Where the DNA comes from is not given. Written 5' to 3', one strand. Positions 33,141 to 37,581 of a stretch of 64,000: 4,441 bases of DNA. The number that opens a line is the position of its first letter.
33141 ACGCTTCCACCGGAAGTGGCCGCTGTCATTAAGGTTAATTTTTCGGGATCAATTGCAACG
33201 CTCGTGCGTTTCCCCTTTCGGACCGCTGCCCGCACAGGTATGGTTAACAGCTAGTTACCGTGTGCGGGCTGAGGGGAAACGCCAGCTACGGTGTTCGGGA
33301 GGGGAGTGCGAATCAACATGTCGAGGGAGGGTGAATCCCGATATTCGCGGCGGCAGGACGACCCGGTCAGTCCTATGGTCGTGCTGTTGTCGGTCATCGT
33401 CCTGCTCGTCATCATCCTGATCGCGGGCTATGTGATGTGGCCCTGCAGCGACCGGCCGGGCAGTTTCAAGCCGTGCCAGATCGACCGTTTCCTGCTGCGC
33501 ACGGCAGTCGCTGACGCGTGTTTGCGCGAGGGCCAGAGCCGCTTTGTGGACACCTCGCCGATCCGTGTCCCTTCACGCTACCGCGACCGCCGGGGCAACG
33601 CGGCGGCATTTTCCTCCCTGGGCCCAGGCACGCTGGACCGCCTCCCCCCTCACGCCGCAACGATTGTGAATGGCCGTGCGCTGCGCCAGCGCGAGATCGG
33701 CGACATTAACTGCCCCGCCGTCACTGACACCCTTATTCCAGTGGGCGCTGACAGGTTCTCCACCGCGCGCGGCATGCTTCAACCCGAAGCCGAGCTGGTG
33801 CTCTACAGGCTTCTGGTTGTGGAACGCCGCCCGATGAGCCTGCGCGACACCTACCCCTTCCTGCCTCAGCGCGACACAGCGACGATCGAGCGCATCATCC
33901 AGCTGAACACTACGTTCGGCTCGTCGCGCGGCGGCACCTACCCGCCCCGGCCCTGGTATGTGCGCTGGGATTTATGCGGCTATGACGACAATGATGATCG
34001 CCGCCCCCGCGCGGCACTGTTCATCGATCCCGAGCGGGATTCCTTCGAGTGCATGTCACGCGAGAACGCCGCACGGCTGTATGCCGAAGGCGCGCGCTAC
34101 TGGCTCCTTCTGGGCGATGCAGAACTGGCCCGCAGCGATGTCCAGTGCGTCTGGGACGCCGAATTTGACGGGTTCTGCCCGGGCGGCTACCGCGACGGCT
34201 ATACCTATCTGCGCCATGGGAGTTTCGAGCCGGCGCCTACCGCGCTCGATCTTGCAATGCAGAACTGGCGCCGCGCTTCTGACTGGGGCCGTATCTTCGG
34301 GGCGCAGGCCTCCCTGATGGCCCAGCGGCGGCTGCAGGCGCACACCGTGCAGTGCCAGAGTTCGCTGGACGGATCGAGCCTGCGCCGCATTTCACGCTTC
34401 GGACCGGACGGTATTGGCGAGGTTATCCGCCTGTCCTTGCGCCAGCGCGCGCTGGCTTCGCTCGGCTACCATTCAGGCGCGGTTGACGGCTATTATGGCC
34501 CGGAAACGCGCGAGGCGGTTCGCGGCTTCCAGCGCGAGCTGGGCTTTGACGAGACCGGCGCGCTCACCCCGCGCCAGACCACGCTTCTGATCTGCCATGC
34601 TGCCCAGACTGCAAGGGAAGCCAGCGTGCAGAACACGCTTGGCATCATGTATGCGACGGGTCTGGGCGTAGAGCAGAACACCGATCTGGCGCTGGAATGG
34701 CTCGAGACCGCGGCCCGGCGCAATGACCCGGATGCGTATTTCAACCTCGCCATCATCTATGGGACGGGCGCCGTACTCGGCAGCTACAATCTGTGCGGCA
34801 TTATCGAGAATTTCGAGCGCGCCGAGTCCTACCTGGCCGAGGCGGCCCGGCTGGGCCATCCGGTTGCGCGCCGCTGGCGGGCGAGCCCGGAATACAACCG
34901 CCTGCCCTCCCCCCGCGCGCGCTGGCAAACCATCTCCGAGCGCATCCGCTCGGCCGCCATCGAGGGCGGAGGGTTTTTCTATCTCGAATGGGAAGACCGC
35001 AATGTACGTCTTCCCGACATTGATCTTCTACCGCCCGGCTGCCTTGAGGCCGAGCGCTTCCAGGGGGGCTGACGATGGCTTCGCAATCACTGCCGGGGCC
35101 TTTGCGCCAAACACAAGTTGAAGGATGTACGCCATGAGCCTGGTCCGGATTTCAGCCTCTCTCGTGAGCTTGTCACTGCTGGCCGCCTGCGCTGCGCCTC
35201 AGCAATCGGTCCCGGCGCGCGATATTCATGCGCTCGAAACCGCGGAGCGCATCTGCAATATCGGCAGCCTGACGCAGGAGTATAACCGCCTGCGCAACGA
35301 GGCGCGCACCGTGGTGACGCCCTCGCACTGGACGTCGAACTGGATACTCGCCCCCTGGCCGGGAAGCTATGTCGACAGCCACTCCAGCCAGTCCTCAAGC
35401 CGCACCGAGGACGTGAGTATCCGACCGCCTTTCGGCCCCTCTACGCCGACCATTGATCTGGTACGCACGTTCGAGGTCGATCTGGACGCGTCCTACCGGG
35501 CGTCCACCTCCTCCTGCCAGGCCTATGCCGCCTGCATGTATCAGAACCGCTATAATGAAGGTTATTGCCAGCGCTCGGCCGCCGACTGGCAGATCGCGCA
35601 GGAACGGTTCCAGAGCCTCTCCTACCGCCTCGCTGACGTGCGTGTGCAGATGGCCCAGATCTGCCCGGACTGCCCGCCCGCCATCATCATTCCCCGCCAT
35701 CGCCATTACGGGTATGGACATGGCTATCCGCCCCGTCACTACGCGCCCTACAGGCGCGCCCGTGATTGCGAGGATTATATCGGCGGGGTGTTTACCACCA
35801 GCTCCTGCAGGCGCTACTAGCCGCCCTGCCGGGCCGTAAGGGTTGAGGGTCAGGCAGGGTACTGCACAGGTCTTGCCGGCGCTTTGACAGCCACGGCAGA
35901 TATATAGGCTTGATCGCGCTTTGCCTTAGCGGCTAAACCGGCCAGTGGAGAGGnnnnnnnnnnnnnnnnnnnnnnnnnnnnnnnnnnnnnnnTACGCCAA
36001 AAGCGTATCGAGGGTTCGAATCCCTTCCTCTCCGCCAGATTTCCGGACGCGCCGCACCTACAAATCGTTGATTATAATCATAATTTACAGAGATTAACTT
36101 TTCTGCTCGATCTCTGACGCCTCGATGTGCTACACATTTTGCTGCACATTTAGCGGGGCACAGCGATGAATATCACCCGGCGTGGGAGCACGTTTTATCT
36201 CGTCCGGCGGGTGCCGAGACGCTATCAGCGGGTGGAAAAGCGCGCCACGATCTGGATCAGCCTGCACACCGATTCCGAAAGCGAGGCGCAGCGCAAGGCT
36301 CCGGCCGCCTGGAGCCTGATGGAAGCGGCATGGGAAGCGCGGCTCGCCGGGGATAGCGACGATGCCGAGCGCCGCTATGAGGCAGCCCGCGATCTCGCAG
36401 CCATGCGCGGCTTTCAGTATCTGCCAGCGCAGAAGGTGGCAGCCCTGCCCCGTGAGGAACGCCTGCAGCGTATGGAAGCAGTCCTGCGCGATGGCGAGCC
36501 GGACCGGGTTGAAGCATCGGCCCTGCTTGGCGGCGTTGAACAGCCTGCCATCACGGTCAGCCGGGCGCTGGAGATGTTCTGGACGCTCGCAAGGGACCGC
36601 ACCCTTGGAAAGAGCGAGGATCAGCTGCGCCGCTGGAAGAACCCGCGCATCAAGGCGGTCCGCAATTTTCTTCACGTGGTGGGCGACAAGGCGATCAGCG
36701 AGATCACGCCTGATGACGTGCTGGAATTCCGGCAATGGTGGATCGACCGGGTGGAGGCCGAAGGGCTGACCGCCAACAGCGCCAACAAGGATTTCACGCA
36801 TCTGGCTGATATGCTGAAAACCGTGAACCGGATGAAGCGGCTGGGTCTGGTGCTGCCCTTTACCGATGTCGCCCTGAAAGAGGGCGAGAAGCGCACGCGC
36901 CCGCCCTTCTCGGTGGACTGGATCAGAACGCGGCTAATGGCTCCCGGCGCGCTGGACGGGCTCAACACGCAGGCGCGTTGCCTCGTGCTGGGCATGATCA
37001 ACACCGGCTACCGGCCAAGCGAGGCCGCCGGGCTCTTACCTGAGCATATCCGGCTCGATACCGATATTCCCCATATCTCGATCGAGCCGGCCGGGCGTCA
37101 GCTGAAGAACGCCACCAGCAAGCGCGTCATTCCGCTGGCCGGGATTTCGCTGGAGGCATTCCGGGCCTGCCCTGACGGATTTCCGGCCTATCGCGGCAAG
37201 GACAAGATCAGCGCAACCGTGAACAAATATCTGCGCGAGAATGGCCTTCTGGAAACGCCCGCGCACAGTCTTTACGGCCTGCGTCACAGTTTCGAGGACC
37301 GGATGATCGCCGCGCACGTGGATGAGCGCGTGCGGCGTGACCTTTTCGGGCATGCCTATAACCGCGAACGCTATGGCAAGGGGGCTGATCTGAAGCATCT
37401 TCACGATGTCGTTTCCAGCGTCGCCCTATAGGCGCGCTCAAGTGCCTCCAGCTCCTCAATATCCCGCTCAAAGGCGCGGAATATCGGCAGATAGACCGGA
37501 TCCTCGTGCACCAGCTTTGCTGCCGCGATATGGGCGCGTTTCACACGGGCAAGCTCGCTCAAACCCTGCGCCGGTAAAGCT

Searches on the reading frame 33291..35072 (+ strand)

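Call 89: search_protein_families(library=pfam, proteins=[window:33291-35072:+], max_evalue=0.001)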
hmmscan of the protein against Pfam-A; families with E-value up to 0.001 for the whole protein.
window:33291-35072:+ (593 aa): 2 families
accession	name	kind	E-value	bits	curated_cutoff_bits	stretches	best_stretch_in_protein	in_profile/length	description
PF01471.23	PG_binding_1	-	5.5e-13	49.3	23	1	385-429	9-53/57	Putative peptidoglycan binding domain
PF08238.18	Sel1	-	5e-12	46.3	30.7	1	448-479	5-36/36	Sel1 repeat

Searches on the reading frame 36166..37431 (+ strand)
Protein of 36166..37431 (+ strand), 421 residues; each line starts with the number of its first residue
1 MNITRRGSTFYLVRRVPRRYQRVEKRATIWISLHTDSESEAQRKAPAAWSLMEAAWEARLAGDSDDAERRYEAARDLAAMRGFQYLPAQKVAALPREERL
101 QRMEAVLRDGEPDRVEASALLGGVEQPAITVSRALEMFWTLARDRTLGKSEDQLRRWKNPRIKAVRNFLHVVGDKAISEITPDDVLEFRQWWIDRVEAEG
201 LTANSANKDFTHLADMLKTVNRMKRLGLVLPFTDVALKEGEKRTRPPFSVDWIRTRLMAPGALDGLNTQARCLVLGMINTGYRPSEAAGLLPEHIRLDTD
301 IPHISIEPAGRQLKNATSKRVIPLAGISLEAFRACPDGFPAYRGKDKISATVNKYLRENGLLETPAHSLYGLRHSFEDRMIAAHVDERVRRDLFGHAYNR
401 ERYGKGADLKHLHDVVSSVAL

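Call 89: search_protein_families(library=pfam, proteins=[window:36166-37431:+], max_evalue=0.001)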
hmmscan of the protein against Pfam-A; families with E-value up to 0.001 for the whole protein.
window:36166-37431:+ (421 aa): 2 families
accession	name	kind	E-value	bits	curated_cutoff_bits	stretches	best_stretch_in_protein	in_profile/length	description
PF20172.3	DUF6538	-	8.6e-11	41.8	27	1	3-58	2-57/60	Domain of unknown function (DUF6538)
PF00589.27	Phage_integrase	-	5.6e-07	29.9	27.1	1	266-397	20-157/172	Phage integrase family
